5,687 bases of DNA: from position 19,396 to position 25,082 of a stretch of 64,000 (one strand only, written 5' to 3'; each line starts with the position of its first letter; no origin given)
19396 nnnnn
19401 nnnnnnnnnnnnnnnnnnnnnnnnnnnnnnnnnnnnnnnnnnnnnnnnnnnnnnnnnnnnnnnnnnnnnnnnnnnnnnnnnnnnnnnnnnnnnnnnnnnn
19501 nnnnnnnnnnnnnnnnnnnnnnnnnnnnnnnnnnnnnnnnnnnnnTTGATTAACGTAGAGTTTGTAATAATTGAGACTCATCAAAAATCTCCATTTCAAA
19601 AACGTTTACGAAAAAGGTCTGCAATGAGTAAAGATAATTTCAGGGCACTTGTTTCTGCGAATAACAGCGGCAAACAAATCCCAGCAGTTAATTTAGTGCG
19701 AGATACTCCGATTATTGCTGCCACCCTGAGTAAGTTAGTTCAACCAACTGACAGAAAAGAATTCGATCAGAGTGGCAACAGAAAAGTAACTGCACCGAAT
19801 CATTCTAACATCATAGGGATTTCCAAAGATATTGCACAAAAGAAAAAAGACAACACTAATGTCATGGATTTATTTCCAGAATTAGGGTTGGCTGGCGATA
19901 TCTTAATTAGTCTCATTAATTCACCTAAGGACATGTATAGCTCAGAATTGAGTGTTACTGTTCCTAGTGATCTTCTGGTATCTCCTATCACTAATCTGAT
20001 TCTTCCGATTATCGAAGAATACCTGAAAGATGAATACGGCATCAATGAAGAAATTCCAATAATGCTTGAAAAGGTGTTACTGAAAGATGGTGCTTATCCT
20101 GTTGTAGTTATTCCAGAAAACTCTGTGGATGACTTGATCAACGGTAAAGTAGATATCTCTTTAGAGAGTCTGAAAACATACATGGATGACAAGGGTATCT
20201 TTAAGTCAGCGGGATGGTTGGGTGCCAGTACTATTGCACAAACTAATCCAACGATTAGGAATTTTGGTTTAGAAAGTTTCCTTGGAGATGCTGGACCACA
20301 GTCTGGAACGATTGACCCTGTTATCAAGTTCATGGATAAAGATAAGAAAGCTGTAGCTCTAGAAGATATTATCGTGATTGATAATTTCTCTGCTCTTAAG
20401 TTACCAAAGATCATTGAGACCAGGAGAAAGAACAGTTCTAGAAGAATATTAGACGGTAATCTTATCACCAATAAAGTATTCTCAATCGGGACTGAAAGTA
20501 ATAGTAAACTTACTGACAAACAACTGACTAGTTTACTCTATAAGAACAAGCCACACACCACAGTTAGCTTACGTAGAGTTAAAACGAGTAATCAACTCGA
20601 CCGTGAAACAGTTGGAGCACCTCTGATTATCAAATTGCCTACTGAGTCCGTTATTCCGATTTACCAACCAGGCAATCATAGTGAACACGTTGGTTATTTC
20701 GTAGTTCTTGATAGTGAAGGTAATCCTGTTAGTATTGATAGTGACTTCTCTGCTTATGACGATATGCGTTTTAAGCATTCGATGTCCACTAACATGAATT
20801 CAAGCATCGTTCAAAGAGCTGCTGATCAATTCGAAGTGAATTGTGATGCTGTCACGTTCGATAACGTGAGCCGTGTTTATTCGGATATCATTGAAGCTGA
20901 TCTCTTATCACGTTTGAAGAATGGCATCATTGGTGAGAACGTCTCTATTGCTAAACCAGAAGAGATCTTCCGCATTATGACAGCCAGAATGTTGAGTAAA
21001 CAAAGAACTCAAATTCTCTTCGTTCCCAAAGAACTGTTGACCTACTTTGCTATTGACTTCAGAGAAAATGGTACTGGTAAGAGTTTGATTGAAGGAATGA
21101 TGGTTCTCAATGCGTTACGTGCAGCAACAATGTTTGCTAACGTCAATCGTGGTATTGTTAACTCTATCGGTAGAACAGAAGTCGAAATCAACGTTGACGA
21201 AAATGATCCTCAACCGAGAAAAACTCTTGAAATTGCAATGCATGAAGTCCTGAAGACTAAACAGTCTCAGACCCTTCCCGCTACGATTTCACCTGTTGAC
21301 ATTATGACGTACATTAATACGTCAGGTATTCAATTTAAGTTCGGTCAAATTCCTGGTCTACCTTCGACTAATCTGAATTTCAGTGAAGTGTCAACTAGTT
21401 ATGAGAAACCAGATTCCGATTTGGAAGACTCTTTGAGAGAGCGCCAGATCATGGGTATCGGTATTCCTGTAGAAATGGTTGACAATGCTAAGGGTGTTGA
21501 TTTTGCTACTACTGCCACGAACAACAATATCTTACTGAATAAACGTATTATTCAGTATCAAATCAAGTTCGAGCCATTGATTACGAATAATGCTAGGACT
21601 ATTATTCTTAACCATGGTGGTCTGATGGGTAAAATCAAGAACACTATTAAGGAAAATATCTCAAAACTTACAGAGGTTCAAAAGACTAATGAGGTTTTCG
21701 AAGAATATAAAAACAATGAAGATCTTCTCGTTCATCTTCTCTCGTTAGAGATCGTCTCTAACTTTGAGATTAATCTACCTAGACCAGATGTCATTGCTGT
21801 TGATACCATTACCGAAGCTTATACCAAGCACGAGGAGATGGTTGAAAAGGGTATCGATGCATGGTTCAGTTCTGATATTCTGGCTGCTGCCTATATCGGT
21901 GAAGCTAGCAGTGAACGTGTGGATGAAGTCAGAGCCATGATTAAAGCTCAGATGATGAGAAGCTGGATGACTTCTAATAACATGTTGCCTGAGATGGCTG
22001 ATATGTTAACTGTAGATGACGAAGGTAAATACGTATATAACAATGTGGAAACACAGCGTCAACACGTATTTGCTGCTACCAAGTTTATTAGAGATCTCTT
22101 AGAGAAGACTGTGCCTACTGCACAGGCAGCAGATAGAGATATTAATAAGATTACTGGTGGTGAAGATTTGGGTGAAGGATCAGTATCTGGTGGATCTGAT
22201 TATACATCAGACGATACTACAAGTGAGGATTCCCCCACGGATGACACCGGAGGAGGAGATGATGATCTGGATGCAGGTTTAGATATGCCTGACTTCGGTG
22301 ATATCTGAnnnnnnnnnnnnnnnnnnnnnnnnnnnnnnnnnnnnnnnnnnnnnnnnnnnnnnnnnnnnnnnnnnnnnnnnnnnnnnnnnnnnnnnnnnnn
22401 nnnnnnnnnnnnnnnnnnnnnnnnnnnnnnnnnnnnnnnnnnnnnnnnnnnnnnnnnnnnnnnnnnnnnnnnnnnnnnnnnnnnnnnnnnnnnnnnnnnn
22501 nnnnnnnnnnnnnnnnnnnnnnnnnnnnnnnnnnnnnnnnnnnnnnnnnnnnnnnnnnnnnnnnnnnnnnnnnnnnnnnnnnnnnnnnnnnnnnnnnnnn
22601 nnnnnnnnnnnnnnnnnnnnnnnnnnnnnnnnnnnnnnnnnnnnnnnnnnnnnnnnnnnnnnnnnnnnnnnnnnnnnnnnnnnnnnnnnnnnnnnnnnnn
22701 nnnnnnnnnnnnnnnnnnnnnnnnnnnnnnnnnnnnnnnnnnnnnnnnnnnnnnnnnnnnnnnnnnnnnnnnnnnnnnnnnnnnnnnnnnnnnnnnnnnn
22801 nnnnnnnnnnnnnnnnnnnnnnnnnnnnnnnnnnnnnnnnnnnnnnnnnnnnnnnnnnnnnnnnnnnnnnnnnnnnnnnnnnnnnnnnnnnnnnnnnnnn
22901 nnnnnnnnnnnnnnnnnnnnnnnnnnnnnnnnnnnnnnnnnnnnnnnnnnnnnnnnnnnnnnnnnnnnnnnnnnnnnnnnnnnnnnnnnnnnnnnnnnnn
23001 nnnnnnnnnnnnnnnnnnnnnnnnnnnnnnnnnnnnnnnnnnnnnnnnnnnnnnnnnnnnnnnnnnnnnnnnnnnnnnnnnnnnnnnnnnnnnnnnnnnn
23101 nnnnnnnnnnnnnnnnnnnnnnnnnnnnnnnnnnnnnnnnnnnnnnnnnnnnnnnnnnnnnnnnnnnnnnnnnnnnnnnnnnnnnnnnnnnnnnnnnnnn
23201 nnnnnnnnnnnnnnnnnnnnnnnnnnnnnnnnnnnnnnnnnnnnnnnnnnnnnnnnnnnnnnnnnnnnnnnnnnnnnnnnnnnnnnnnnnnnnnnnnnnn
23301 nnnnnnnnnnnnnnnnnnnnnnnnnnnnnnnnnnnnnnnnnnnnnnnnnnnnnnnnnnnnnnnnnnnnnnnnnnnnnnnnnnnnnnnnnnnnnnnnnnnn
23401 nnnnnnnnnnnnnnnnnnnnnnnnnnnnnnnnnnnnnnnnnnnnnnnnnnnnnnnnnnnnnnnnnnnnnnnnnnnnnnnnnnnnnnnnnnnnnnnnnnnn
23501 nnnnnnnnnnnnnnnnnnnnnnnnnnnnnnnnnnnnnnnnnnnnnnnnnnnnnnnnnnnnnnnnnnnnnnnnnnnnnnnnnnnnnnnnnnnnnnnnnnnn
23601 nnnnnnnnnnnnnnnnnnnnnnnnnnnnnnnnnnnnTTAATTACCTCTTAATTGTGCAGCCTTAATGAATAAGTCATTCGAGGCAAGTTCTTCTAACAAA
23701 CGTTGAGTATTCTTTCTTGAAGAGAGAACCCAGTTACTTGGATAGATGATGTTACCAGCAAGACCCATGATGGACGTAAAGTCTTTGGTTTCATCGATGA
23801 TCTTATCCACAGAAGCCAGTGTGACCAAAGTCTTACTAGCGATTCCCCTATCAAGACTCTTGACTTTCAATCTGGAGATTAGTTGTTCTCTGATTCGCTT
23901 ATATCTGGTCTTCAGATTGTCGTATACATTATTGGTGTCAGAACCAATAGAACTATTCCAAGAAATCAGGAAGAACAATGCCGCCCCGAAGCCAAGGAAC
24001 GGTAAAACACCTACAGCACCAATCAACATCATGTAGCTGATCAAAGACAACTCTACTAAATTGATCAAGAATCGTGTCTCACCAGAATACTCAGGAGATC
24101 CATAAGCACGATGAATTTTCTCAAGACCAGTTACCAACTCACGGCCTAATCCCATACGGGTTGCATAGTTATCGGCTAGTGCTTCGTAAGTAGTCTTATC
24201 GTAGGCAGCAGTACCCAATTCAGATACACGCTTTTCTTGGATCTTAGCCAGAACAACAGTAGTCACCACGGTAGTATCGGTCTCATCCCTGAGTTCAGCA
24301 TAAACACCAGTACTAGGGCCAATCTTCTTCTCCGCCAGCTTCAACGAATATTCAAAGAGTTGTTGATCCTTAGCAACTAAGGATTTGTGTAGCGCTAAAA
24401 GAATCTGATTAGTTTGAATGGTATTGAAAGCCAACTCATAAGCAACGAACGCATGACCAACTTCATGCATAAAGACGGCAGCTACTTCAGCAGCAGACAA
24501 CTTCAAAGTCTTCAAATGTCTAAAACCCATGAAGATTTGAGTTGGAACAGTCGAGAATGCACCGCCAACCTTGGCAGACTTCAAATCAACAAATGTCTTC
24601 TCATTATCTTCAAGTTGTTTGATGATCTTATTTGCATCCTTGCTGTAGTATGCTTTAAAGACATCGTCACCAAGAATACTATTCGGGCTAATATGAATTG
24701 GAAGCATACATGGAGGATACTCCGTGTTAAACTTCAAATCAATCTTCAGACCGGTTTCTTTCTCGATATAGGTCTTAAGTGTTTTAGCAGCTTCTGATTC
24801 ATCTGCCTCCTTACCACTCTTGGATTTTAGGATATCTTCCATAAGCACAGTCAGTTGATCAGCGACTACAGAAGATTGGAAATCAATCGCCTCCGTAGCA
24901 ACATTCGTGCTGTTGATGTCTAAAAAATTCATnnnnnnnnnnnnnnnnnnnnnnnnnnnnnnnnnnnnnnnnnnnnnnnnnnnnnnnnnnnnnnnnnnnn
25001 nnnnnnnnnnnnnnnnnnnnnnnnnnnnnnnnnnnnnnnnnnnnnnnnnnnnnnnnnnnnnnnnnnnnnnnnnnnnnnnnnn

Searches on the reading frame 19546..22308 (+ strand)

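Call 55: search_protein_families(library=phrogs, proteins=[window:19546-22308:+], max_evalue=0.00001)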
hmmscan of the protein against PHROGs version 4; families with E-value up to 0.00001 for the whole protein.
window:19546-22308:+ (920 aa): 1 family
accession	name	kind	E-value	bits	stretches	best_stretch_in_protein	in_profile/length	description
phrog_3004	-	head and packaging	7.4e-186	621.3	1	40-909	9-882/931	virion structural protein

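Call 90: search_protein_families(library=pfam, proteins=[window:19546-22308:+], max_evalue=0.001)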
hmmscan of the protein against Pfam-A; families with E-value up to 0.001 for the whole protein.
window:19546-22308:+ (920 aa): 0 families

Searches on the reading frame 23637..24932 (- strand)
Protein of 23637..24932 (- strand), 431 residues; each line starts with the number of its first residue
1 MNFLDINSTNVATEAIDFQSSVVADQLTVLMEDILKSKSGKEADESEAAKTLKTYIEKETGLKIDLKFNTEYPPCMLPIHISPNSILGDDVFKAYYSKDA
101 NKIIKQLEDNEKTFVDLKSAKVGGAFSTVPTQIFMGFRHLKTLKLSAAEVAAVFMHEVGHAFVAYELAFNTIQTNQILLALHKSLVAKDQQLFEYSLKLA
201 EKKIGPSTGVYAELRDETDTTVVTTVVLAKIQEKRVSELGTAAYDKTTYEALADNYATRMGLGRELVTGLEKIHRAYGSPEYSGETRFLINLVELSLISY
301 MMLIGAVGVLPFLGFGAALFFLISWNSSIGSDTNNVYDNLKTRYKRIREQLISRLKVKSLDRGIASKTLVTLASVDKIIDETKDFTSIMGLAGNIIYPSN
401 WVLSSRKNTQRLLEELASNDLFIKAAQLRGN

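Call 55: search_protein_families(library=phrogs, proteins=[window:23637-24932:-], max_evalue=0.00001)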
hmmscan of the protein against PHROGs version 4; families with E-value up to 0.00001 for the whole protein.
window:23637-24932:- (431 aa): 1 family
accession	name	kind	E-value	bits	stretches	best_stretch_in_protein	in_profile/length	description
phrog_2767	-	unknown function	2.7e-67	228.5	1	3-429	5-439/442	-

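Call 90: search_protein_families(library=pfam, proteins=[window:23637-24932:-], max_evalue=0.001)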
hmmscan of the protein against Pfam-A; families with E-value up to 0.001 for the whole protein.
window:23637-24932:- (431 aa): 0 families
